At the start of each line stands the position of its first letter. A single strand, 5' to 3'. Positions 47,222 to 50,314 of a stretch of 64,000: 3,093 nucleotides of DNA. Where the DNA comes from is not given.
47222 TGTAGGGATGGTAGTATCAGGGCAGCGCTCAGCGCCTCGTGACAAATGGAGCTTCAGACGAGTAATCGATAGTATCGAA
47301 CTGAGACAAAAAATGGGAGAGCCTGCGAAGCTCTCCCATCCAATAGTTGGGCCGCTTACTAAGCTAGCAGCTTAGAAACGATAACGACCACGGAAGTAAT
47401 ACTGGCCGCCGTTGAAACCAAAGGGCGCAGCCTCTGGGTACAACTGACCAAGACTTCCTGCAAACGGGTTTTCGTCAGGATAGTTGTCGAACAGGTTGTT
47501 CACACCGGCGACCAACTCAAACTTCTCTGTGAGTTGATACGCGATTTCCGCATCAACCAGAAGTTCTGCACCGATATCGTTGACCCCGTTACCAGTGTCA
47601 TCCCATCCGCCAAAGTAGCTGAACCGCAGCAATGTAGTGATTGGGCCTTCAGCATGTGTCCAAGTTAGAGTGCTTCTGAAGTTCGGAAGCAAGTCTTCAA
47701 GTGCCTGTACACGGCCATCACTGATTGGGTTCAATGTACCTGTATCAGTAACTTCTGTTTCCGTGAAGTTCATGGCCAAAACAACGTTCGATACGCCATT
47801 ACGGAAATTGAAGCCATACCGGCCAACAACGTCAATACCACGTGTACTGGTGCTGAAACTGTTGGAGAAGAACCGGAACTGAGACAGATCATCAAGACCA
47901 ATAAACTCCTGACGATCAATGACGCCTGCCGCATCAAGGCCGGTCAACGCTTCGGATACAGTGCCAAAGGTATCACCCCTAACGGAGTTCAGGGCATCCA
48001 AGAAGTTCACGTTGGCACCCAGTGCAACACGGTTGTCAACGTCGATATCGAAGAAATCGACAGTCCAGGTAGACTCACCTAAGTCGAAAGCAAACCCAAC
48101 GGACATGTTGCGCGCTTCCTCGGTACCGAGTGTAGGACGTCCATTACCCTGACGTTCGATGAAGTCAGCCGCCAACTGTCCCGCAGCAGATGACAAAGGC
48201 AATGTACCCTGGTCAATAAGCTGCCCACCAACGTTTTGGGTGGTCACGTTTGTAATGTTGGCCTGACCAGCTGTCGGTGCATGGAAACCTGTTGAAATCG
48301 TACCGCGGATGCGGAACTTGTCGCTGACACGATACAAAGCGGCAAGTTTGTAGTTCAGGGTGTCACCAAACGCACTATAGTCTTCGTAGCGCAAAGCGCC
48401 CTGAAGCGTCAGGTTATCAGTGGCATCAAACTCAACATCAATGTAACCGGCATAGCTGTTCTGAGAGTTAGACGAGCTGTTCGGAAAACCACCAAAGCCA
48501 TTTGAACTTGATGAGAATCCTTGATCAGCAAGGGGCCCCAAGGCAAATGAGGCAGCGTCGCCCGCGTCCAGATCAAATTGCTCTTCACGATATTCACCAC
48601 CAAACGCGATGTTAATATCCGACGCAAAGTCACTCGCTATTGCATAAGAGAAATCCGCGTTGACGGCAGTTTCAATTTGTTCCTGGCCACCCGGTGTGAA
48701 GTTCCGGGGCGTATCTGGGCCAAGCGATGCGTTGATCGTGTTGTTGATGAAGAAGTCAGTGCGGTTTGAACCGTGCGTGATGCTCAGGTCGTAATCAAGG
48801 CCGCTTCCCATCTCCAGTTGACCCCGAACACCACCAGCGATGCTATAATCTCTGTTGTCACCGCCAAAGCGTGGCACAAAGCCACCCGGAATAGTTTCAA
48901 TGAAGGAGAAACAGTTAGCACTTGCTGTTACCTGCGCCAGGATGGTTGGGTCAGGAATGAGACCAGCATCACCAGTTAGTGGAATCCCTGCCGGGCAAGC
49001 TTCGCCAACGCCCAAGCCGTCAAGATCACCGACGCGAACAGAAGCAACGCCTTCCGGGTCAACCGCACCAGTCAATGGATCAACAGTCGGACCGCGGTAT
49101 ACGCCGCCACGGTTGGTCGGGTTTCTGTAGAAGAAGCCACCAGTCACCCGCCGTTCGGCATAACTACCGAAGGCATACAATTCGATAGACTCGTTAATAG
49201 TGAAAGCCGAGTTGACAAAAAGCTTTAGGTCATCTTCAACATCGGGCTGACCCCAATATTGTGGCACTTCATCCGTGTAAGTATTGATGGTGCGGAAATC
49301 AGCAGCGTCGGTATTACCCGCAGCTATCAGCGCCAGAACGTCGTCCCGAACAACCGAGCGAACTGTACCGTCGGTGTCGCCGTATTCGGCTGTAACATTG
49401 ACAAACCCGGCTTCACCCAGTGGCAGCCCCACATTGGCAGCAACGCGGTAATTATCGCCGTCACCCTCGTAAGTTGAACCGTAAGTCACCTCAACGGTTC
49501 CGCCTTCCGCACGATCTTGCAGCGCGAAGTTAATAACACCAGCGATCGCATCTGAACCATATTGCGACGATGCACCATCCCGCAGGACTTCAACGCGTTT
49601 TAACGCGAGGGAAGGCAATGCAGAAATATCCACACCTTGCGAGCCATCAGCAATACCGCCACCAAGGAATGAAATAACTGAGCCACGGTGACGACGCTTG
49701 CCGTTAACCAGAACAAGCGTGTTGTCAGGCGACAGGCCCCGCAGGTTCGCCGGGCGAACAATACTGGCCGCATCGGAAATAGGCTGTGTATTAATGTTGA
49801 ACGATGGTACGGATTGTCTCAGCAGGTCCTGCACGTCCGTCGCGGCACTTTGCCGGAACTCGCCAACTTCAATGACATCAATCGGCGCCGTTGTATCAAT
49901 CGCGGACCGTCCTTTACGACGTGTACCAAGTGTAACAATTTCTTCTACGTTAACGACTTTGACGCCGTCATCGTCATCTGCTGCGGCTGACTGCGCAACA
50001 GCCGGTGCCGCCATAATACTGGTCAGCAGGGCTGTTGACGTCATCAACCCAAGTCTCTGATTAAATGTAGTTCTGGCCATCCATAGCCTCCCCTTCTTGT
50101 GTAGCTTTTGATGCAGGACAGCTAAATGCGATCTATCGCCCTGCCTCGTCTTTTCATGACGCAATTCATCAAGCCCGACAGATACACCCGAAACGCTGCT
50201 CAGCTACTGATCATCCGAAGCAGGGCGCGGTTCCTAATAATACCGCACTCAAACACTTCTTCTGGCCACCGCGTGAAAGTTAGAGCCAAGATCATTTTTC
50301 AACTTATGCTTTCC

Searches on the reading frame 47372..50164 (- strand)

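Call 23: search_protein_families(library=pfam, proteins=[window:47372-50164:-], max_evalue=0.00001)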
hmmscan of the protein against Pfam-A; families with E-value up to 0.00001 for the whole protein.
window:47372-50164:- (930 aa): 2 families
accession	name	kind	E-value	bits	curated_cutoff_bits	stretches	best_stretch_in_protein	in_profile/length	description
PF00593.30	TonB_dep_Rec_b-barrel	-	6.4e-31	109.1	27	1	446-891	65-436/436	TonB dependent receptor-like, beta-barrel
PF07715.20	Plug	-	6.2e-19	68.9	23.9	1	89-210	3-107/107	TonB-dependent Receptor Plug Domain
